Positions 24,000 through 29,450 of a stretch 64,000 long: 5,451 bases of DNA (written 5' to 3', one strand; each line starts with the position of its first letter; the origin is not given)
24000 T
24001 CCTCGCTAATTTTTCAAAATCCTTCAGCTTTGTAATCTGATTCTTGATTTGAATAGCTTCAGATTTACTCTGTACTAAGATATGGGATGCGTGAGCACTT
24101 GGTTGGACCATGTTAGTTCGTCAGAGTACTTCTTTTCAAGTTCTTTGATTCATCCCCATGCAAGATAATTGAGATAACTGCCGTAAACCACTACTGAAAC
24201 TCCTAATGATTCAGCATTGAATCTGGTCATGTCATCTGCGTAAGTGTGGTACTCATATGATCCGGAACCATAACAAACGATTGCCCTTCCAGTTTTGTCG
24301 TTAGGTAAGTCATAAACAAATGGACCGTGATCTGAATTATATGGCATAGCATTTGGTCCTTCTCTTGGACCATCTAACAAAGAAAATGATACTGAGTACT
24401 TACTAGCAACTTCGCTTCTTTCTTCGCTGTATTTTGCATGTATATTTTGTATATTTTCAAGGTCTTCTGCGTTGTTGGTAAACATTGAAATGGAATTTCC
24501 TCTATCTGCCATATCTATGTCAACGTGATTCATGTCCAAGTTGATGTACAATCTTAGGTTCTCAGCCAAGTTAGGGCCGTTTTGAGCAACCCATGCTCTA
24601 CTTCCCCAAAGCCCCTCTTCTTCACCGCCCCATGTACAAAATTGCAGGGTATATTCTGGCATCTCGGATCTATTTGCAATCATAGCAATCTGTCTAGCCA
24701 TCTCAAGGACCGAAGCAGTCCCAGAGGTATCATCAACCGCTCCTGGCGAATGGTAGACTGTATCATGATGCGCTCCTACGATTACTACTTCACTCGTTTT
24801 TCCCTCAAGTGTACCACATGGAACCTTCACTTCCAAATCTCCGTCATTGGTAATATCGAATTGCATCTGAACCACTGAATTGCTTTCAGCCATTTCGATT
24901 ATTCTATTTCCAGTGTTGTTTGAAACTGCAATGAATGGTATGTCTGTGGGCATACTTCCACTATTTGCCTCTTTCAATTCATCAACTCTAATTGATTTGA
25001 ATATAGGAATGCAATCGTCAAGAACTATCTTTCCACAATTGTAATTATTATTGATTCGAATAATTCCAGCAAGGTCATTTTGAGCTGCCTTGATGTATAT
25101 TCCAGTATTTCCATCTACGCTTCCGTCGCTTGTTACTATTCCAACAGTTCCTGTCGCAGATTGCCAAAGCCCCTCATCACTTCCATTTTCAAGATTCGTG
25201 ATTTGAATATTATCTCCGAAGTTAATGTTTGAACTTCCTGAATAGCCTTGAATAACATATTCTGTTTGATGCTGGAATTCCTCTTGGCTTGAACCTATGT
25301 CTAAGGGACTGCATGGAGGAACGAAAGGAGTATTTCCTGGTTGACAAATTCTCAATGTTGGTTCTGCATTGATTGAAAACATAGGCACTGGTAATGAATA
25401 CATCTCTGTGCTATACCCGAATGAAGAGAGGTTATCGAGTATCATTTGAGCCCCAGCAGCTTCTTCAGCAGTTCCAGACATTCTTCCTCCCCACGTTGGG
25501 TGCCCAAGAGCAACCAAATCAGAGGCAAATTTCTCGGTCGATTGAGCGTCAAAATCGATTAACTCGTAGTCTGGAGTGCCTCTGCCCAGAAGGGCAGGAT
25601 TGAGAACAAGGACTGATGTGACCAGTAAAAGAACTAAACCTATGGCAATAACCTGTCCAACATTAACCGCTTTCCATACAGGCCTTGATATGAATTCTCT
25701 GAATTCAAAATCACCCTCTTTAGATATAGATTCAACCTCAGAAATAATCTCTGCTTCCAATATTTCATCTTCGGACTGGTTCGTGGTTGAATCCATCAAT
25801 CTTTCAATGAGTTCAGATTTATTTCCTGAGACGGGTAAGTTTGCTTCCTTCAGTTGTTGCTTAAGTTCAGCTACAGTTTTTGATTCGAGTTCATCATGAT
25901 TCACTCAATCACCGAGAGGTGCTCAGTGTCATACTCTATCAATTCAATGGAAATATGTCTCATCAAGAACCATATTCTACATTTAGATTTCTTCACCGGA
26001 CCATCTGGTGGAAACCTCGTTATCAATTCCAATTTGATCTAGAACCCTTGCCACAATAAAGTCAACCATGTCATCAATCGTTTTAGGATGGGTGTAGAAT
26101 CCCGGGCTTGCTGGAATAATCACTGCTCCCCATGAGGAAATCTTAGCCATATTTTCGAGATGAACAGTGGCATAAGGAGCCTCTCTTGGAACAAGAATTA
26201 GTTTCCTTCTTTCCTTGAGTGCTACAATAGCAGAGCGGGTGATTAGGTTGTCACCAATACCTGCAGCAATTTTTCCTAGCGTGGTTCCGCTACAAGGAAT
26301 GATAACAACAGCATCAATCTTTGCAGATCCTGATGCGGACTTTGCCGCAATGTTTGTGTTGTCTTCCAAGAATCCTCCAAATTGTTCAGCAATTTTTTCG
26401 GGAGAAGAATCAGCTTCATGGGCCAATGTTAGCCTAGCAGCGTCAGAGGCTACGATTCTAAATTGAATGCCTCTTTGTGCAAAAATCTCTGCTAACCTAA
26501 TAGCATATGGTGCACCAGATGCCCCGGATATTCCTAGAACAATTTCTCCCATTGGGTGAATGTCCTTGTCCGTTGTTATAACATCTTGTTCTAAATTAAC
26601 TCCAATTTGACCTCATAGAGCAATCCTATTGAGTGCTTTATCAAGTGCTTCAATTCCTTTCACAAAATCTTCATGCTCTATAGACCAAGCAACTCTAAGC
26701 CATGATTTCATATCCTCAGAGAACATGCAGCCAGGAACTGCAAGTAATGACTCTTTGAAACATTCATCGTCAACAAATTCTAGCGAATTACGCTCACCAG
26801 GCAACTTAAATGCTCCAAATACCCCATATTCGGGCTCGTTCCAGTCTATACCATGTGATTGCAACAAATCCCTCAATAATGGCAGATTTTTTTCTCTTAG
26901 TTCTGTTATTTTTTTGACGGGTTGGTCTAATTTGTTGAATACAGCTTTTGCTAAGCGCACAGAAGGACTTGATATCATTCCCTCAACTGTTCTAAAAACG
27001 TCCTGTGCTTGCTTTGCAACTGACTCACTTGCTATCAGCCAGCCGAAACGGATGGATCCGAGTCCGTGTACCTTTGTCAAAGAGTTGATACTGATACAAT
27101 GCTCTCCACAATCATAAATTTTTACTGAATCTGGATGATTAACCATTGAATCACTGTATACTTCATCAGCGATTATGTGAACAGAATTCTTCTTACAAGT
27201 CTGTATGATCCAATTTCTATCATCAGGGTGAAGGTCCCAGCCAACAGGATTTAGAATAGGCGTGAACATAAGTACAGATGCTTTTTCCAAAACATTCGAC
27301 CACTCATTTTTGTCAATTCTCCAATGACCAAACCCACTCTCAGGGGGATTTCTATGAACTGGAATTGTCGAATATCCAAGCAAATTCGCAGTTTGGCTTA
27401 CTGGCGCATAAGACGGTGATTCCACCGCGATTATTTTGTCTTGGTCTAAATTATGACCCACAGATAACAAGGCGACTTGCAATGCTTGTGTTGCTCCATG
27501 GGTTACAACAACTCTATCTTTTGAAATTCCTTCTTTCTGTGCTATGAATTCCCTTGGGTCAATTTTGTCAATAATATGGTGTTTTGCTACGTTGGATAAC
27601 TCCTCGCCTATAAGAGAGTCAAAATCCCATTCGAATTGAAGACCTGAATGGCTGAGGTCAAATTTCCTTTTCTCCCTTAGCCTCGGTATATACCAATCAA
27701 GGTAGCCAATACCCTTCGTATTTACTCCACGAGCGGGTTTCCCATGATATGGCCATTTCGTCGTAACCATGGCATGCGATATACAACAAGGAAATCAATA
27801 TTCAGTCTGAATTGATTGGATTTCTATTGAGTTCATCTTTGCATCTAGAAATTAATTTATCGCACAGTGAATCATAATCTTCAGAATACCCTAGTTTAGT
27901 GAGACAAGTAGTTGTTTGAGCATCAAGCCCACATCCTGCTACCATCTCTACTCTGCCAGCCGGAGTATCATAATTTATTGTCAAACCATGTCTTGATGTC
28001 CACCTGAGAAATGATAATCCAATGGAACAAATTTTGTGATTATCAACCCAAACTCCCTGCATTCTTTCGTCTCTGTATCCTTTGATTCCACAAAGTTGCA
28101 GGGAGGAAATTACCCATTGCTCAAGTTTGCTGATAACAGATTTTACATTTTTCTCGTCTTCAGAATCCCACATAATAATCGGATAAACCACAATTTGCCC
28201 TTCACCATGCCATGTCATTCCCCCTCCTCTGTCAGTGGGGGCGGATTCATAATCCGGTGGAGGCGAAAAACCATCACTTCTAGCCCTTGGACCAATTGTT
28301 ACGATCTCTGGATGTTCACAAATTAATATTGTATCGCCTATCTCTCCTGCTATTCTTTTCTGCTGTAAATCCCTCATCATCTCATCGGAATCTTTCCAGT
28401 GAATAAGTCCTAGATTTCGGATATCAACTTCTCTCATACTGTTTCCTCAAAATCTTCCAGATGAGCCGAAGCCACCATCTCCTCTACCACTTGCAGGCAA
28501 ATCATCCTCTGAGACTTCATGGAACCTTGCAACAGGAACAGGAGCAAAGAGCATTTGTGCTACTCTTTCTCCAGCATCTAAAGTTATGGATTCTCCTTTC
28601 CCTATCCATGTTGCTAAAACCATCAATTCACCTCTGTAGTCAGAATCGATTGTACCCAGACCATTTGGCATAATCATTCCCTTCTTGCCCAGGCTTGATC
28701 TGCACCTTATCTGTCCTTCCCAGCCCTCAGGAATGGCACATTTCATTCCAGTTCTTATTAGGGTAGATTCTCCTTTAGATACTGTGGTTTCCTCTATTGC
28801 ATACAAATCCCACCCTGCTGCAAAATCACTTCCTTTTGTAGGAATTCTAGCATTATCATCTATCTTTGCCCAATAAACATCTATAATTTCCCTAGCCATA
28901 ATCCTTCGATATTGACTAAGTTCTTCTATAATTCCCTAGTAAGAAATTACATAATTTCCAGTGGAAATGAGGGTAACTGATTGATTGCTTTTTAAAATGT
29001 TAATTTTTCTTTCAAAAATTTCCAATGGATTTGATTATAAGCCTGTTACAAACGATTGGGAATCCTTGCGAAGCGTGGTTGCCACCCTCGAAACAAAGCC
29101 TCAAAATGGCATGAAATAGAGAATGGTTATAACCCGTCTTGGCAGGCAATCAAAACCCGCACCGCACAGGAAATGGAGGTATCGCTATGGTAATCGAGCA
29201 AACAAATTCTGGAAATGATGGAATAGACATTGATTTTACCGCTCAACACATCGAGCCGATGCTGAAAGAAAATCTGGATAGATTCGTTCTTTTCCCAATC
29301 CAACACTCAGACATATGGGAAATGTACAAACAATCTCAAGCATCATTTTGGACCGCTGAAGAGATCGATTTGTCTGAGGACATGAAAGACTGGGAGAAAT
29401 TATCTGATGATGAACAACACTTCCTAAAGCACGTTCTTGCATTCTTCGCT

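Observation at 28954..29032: Inward-facing ORB-like boxes around an AT-rich tract between dut and nrdBA: candidate replication origin or Orc1-controlled dNTP locus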

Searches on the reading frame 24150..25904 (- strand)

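Call 6: search_protein_families(library=pfam, proteins=[window:24150-25904:-])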
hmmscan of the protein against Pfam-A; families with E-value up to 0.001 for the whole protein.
window:24150-25904:- (584 aa): 2 families
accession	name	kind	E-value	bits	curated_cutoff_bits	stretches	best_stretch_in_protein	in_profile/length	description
PF04389.22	Peptidase_M28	-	6.1e-28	98.3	21.3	1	364-568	4-183/193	Peptidase family M28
PF02037.33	SAP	-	1.5e-11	44.1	23.9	1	6-38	2-34/37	SAP domain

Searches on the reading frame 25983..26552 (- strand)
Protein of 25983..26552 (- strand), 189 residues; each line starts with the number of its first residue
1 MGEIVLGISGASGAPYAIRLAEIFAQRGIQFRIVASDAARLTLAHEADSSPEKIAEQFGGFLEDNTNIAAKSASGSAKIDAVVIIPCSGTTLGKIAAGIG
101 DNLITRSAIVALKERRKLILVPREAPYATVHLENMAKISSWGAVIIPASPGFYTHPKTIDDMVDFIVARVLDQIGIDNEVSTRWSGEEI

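Call 6: search_protein_families(library=pfam, proteins=[window:25983-26552:-])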
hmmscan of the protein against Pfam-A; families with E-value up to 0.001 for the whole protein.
window:25983-26552:- (189 aa): 1 family
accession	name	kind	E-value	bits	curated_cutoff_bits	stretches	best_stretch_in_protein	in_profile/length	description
PF02441.25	Flavoprotein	-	6e-43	146.7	22.7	1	3-173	2-161/162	Flavoprotein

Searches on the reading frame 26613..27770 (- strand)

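Call 6: search_protein_families(library=pfam, proteins=[window:26613-27770:-])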
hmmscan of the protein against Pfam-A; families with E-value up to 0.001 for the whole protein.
window:26613-27770:- (385 aa): 1 family
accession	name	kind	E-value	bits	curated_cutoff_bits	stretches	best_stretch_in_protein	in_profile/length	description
PF00155.27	Aminotran_1_2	-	4.3e-26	92.4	19.7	1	83-374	65-359/361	Aminotransferase class I and II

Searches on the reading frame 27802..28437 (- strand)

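Call 6: search_protein_families(library=pfam, proteins=[window:27802-28437:-])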
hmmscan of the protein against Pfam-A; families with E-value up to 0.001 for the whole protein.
window:27802-28437:- (211 aa): 1 family
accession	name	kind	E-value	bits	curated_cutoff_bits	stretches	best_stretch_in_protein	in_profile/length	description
PF21948.1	LplA-B_cat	-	3.5e-24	86.3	27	1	20-167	8-157/200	Lipoyl protein ligase A/B catalytic domain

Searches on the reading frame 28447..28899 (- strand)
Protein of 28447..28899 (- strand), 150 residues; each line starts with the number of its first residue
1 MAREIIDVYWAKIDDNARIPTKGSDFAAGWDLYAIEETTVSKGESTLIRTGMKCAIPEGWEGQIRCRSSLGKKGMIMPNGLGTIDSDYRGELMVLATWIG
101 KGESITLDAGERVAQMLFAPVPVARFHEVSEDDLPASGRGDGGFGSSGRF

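Call 6: search_protein_families(library=pfam, proteins=[window:28447-28899:-])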
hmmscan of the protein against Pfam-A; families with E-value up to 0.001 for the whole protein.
window:28447-28899:- (150 aa): 2 families
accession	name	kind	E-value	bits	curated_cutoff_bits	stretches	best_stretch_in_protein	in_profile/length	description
PF00692.24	dUTPase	-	9e-27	93.8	22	1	16-148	2-129/129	dUTPase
PF22769.1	DCD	-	1.5e-07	32.1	27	1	37-119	70-151/153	dCTP deaminase-like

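Call 18: find_encoding_contigs(protein=window:28447-28899:-, flank=10000, max_places=4)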
Protein window:28447-28899:- (150 aa): 19 contigs read that carry it; 4 places shown.
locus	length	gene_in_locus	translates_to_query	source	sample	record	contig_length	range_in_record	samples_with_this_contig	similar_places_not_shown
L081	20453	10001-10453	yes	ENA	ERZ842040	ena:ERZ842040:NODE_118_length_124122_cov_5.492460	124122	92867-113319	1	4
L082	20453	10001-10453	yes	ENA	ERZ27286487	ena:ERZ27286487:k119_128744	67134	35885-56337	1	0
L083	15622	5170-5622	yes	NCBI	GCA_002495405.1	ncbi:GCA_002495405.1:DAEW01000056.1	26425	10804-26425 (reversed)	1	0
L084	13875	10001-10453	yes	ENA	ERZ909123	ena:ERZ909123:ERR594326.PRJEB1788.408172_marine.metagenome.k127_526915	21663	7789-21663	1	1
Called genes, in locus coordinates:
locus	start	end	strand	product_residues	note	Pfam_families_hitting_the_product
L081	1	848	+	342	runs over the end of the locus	PF16881:LIAS_N, PF04055:Radical_SAM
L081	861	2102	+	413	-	PF00676:E1_dh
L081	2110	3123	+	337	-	PF02779:Transket_pyr, PF02780:Transketolase_C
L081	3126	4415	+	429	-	PF00364:Biotin_lipoyl, PF02817:E3_binding, PF00198:2-oxoacid_dh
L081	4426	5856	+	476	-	PF00890:FAD_binding_2 (faint), PF01134:GIDA (faint), PF07992:Pyr_redox_2, PF12831:FAD_oxidored (weak), PF13738:Pyr_redox_3 (weak), PF00070:Pyr_redox, PF02852:Pyr_redox_dim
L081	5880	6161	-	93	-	-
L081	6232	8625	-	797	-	PF03477:ATP-cone (weak), PF00317:Ribonuc_red_lgN, PF02867:Ribonuc_red_lgC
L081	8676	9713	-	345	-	PF00268:Ribonuc_red_sm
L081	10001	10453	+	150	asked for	PF00692:dUTPase, PF22769:DCD (weak)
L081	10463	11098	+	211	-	PF21948:LplA-B_cat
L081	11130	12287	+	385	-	PF00155:Aminotran_1_2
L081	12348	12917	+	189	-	PF02441:Flavoprotein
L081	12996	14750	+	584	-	PF02037:SAP, PF04389:Peptidase_M28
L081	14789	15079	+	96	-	PF00639:Rotamase, PF13145:Rotamase_2 (weak), PF13616:Rotamase_3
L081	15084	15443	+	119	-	PF02152:FolB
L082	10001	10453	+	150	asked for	PF00692:dUTPase, PF22769:DCD (weak)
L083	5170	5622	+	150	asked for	PF00692:dUTPase, PF22769:DCD (weak)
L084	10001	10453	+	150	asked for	PF00692:dUTPase, PF22769:DCD (weak)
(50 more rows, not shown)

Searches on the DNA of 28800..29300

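Call 9: search_rna_families(source=window, start=28800, end=29300, threshold=evalue, max_evalue=10, show_alignments=2)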
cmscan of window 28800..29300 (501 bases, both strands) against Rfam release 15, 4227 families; matches with E-value up to 10: 1.
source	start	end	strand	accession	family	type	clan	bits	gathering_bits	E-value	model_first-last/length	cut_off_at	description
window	29213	29299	+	RF02282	TtnuCD5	Gene; snRNA; snoRNA; CD-box;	-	17.4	70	9.4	1-77/77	no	Tetrahymena snoRNA TtnuCD5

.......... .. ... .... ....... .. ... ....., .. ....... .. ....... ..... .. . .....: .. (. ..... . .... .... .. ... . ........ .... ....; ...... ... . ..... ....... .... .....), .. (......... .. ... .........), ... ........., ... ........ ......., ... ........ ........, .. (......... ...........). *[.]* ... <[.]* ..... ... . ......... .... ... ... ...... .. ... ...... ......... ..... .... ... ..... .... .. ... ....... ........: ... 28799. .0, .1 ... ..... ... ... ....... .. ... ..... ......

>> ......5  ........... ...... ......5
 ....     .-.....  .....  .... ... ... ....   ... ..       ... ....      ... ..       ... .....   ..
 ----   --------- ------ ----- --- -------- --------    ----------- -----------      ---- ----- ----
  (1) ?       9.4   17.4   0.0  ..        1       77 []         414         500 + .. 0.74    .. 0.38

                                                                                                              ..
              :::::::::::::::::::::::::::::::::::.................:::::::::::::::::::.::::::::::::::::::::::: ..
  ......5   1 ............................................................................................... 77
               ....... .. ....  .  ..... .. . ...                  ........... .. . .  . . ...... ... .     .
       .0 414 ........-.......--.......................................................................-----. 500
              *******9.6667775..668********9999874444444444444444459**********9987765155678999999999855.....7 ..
